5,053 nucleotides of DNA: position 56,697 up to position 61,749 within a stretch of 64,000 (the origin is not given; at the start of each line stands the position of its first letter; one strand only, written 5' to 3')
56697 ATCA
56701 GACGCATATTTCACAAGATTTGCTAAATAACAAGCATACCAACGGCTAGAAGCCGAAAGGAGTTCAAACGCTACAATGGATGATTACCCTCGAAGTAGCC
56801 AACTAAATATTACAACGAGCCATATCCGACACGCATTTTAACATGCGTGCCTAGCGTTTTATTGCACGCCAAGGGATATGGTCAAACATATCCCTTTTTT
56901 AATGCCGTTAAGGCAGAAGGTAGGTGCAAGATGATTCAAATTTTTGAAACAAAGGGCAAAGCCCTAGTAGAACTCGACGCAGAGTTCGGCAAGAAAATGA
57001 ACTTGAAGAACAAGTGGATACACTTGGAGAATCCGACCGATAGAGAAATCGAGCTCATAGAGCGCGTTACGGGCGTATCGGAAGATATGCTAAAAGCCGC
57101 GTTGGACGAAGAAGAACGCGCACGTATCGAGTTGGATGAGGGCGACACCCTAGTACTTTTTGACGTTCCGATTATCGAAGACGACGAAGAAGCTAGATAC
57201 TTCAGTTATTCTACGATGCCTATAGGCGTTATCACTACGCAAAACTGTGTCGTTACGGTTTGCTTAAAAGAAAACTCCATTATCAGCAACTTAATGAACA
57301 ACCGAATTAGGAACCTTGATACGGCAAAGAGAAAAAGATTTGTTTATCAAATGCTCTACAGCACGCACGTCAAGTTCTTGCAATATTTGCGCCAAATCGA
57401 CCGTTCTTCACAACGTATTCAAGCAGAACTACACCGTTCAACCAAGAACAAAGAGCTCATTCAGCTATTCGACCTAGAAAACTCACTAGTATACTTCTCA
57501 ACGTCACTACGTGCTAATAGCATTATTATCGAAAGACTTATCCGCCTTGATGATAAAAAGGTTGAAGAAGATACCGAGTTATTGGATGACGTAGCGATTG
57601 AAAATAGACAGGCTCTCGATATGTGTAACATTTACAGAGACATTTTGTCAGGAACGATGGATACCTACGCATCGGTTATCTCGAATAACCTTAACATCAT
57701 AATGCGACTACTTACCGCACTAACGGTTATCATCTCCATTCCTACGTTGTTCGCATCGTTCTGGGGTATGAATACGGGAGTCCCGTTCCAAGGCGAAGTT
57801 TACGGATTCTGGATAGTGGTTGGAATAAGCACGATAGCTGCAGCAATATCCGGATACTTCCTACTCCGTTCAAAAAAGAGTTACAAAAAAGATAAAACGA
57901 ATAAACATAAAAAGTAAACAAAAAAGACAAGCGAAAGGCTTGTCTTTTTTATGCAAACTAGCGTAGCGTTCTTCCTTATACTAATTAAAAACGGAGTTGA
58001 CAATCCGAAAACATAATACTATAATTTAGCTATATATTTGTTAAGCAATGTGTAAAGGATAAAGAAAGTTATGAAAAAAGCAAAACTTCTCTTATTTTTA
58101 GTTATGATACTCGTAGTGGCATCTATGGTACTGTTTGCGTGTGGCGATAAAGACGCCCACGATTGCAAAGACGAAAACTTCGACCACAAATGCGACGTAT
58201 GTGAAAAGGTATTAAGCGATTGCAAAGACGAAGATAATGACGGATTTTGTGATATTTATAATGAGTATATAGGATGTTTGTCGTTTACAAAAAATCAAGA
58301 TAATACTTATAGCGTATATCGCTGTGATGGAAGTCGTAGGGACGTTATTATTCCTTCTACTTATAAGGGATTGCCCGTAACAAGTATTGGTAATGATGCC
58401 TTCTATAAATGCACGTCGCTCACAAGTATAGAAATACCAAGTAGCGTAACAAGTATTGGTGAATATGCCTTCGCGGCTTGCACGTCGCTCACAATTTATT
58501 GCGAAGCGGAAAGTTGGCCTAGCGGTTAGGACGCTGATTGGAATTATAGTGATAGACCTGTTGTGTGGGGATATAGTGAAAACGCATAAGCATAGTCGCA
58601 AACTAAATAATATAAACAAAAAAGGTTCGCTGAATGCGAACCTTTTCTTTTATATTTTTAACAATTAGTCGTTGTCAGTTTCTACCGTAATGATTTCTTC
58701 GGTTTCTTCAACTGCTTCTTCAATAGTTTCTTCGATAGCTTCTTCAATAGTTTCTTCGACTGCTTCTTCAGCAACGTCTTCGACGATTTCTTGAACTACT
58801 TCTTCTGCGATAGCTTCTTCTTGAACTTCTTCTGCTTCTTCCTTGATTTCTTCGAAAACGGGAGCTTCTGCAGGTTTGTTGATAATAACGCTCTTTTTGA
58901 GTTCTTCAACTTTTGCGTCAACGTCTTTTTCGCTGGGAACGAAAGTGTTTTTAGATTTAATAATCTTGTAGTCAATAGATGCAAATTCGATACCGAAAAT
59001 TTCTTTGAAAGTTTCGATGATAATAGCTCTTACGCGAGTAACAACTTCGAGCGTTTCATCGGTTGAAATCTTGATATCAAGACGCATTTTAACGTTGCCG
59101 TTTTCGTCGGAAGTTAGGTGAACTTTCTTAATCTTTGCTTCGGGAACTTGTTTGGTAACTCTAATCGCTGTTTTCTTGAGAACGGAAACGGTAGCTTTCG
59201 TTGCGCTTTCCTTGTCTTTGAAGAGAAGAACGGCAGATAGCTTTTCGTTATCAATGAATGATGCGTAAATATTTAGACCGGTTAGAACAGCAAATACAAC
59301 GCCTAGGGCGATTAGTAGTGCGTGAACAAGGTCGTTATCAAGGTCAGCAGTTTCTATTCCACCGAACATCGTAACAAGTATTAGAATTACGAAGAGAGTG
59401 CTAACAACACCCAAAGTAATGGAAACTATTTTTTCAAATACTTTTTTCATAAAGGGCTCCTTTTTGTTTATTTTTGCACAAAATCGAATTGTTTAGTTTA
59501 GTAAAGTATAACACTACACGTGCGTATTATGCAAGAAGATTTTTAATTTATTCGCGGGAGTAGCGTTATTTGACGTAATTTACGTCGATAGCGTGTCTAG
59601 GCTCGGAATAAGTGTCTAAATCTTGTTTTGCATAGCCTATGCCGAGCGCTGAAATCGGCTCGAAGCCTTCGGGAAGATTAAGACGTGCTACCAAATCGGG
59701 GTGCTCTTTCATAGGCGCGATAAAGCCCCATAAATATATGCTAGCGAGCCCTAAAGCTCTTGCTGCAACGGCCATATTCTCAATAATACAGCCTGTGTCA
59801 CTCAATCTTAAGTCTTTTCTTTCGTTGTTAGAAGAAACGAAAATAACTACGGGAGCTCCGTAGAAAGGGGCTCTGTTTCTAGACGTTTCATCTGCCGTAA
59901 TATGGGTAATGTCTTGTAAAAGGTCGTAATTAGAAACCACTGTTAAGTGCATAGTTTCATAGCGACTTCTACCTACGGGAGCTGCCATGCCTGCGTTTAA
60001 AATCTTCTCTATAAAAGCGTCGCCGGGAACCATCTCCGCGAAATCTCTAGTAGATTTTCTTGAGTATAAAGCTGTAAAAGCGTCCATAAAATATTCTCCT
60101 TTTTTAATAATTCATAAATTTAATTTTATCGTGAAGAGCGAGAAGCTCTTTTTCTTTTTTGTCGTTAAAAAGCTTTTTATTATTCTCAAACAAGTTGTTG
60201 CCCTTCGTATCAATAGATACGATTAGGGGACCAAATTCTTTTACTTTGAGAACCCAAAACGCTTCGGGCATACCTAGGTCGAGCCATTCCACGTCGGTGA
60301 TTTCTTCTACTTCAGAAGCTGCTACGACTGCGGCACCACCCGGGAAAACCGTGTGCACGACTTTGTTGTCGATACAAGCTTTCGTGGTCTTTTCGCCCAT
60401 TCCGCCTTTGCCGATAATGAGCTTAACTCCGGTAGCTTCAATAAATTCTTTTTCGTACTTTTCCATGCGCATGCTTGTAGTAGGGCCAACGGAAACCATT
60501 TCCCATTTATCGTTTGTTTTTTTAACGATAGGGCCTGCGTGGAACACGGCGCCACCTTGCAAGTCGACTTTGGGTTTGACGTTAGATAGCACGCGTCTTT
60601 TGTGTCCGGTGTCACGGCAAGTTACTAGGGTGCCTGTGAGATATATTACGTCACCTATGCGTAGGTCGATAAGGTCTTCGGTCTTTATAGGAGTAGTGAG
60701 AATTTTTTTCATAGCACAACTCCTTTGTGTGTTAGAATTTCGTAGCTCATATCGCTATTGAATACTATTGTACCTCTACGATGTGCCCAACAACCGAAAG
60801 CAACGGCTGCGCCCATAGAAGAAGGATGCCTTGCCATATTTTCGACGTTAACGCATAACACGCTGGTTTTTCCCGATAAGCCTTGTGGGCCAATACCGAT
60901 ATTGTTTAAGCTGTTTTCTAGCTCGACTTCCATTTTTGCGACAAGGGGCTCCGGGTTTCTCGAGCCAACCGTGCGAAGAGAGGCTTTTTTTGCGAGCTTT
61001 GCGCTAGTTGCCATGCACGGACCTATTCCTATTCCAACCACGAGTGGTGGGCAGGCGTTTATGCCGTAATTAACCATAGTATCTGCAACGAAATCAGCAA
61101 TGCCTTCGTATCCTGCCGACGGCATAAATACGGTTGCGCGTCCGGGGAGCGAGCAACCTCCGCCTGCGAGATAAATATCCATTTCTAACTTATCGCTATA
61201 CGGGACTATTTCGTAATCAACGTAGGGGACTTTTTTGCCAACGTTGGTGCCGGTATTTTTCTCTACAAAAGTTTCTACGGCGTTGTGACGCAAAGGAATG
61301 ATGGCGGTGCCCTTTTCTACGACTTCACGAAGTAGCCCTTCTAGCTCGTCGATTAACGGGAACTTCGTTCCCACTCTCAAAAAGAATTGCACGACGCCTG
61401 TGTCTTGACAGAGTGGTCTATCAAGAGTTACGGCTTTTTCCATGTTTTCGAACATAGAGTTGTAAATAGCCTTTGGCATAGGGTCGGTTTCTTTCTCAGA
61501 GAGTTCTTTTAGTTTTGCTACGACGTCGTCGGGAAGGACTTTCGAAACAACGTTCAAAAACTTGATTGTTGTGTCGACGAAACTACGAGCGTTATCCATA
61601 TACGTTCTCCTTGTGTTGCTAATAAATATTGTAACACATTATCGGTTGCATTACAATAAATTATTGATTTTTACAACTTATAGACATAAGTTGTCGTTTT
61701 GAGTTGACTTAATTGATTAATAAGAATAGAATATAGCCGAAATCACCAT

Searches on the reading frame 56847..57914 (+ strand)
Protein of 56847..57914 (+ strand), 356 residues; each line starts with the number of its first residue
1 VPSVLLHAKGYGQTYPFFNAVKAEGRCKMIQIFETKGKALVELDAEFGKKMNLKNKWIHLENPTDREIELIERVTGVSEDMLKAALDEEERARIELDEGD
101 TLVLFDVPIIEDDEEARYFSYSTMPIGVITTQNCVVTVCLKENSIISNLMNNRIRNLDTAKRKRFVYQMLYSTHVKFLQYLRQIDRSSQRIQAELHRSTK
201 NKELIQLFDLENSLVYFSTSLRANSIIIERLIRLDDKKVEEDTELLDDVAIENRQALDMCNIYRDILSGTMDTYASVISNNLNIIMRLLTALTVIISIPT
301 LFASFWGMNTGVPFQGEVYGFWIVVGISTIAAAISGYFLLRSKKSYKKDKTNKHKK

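Call 10: search_protein_families(library=pfam, proteins=[window:56847-57914:+], max_evalue=0.01)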
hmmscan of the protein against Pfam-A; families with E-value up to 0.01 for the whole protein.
window:56847-57914:+ (356 aa): 1 family
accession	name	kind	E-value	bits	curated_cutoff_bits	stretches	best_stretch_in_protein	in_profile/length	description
PF01544.23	CorA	-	7.1e-56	190.1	27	1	55-341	4-292/292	CorA-like Mg2+ transporter protein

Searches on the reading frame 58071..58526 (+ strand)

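Call 10: search_protein_families(library=pfam, proteins=[window:58071-58526:+], max_evalue=0.01)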
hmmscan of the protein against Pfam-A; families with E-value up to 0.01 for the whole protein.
window:58071-58526:+ (152 aa): 1 family
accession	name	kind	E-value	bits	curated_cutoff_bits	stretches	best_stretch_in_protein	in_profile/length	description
PF13306.12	LRR_5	-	1.9e-12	47.7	27.7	1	103-141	22-59/127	BspA type Leucine rich repeat region (6 copies)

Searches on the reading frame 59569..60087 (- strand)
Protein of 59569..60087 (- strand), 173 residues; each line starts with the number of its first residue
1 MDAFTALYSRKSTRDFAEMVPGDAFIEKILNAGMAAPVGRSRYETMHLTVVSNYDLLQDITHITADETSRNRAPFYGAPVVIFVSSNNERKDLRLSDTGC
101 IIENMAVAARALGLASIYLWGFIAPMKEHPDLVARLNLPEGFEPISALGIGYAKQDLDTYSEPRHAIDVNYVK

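Call 10: search_protein_families(library=pfam, proteins=[window:59569-60087:-], max_evalue=0.01)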
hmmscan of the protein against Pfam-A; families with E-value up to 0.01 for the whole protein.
window:59569-60087:- (173 aa): 1 family
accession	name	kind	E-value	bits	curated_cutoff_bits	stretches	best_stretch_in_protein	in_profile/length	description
PF00881.29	Nitroreductase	-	2.9e-12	47.5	23.5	1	9-152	3-167/167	Nitroreductase family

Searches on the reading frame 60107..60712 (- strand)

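Call 10: search_protein_families(library=pfam, proteins=[window:60107-60712:-], max_evalue=0.01)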
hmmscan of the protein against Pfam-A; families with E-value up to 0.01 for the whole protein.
window:60107-60712:- (202 aa): 1 family
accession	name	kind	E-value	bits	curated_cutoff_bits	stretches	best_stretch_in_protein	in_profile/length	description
PF05683.17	Fumerase_C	-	1.2e-41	142.7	22.2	1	6-177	32-204/205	Fumarase C-terminus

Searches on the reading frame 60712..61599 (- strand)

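Call 10: search_protein_families(library=pfam, proteins=[window:60712-61599:-], max_evalue=0.01)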
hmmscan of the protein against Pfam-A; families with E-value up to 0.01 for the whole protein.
window:60712-61599:- (296 aa): 1 family
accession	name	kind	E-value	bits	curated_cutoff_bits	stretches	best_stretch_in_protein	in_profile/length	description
PF05681.19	Fumerase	-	1.1e-79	268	25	1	12-278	5-269/270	Fumarate hydratase (Fumerase)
